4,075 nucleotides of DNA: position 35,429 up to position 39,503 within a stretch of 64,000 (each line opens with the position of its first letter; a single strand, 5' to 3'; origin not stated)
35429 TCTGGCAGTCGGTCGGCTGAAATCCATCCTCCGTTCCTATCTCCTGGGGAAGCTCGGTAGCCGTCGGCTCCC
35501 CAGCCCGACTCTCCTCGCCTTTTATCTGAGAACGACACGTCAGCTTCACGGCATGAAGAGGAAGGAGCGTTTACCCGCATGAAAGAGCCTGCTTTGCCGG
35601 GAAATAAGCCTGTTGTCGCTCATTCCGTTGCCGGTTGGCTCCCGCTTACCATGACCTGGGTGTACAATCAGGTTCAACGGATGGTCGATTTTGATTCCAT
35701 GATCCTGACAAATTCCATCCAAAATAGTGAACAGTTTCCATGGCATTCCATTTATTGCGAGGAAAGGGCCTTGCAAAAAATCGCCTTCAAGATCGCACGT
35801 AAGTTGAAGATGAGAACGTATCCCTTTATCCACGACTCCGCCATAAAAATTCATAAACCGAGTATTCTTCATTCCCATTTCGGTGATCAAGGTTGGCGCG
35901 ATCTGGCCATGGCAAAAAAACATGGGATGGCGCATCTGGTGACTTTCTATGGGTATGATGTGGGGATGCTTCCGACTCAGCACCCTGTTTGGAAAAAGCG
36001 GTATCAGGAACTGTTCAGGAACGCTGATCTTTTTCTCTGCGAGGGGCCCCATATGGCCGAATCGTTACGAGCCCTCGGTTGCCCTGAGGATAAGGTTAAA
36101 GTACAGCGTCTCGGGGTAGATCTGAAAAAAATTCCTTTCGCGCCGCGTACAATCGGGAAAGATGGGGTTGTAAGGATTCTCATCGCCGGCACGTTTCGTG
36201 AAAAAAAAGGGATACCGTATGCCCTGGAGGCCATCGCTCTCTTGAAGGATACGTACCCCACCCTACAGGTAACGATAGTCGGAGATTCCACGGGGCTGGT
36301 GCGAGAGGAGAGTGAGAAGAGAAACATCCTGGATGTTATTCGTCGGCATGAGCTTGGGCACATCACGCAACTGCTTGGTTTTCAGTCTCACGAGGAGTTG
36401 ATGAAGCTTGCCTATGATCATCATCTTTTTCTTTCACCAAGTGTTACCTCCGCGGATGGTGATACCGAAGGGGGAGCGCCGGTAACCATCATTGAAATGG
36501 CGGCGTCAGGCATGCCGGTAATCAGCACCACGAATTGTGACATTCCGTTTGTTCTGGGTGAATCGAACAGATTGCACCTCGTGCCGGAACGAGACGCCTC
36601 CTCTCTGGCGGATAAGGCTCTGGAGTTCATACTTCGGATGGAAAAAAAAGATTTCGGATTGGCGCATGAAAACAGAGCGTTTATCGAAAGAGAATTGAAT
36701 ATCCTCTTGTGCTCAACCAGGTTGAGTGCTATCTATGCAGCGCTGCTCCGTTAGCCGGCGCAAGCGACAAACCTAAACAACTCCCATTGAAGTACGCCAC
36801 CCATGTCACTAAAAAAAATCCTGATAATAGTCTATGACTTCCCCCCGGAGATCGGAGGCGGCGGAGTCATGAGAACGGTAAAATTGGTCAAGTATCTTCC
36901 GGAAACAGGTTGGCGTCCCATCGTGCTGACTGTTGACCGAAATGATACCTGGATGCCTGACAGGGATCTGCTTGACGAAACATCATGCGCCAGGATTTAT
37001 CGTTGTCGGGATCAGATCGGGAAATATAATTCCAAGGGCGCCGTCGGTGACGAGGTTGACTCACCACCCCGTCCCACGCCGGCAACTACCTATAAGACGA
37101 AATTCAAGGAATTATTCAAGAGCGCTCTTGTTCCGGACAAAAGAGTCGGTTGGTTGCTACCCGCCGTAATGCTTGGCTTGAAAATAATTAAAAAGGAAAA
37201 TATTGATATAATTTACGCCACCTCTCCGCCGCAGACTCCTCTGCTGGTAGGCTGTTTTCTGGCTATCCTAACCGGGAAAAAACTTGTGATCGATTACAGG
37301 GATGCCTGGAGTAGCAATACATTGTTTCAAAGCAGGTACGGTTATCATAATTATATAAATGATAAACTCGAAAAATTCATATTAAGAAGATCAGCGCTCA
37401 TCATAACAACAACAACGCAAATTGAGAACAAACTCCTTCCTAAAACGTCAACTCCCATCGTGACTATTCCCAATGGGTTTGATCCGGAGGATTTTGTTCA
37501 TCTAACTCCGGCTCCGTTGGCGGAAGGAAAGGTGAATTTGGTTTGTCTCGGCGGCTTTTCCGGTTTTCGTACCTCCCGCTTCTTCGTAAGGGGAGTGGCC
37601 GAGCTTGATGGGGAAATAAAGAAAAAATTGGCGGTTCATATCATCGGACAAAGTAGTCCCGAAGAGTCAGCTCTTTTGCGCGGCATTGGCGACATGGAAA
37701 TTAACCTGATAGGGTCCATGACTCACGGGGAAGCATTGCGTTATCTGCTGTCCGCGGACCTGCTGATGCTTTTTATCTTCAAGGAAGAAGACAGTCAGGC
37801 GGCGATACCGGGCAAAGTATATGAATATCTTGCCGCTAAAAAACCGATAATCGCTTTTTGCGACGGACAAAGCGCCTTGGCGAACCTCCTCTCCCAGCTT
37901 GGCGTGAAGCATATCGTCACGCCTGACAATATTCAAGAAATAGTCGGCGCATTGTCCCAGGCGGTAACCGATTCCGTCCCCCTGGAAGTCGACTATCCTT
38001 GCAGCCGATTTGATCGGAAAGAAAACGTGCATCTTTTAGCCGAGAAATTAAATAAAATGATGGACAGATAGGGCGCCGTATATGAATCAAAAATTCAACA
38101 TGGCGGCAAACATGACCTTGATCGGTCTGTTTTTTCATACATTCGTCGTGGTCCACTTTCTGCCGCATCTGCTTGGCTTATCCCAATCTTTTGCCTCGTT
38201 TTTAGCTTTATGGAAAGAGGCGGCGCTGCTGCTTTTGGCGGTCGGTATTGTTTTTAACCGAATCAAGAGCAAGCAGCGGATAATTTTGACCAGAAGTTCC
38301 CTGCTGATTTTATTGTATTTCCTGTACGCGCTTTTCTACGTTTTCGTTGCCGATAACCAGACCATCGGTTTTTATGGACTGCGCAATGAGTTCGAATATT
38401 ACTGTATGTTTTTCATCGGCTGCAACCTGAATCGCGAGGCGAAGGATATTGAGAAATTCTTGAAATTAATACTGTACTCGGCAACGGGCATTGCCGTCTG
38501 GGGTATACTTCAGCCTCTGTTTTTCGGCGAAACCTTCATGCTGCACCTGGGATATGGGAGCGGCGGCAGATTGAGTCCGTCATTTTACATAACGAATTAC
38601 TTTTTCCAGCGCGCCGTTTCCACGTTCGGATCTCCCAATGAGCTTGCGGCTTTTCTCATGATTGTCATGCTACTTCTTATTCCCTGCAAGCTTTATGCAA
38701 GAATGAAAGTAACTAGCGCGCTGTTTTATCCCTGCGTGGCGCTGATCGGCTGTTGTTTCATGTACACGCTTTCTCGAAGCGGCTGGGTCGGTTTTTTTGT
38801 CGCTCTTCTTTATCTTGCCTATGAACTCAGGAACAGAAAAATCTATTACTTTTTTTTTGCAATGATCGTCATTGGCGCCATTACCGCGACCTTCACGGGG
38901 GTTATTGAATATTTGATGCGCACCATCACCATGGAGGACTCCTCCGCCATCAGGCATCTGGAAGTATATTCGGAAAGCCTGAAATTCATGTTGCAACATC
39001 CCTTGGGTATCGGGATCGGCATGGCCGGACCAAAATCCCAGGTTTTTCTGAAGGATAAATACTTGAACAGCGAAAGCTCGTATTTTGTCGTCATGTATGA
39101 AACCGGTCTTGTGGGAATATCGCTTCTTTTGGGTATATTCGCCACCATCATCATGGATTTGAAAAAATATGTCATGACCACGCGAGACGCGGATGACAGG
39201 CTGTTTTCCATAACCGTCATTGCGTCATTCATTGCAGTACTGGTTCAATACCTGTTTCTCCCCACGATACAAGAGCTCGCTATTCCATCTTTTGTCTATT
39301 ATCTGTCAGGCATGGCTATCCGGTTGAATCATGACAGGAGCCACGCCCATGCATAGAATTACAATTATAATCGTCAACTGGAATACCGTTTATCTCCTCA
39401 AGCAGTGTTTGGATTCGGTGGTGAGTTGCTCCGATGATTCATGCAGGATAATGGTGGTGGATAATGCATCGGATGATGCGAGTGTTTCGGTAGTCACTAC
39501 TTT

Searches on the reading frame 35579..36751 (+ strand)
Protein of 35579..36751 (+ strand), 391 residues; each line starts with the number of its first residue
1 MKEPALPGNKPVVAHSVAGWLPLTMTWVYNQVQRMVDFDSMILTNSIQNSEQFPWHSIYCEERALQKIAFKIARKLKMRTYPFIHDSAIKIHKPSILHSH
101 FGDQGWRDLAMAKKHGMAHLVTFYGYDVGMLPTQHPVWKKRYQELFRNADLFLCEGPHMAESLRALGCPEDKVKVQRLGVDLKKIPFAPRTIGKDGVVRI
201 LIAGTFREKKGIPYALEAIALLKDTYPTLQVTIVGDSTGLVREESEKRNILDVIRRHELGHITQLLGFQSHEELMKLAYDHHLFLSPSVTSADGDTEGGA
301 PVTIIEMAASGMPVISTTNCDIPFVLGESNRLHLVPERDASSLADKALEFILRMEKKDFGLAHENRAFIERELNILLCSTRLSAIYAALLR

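Call 68: search_protein_families(library=pfam, proteins=[window:35579-36751:+], max_evalue=0.00001)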
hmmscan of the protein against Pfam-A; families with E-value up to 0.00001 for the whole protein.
window:35579-36751:+ (391 aa): 4 families
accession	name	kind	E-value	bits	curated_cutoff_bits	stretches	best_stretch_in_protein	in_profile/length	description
PF00534.26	Glycos_transf_1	-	5.9e-18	65.4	26.4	1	199-352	17-157/172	Glycosyl transferases group 1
PF13692.12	Glyco_trans_1_4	-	6.2e-17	62.6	27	1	199-350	3-139/142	Glycosyl transferases group 1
PF13439.12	Glyco_transf_4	-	2.2e-10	41.3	28.5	1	77-183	56-169/170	Glycosyltransferase Family 4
PF13579.12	Glyco_trans_4_4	-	8e-06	26.7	29.7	0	78-175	56-154/158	Glycosyl transferase 4-like domain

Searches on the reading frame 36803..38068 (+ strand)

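Call 68: search_protein_families(library=pfam, proteins=[window:36803-38068:+], max_evalue=0.00001)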
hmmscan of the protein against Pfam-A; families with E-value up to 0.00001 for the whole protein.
window:36803-38068:+ (422 aa): 3 families
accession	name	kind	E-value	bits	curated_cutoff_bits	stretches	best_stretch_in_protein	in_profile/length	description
PF13439.12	Glyco_transf_4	-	5.1e-11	43.3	28.5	1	19-229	2-169/170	Glycosyltransferase Family 4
PF13692.12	Glyco_trans_1_4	-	4.7e-07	30.6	27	1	245-390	3-142/142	Glycosyl transferases group 1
PF13579.12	Glyco_trans_4_4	-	6.3e-07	30.3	29.7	1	19-225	1-158/158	Glycosyl transferase 4-like domain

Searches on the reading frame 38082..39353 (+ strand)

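Call 68: search_protein_families(library=pfam, proteins=[window:38082-39353:+], max_evalue=0.00001)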
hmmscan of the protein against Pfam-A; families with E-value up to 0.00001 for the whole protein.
window:38082-39353:+ (424 aa): 1 family
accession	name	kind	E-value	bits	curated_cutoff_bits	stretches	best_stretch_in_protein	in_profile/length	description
PF04932.20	Wzy_C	-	8.3e-16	58.6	31.7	1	219-350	3-149/149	O-Antigen ligase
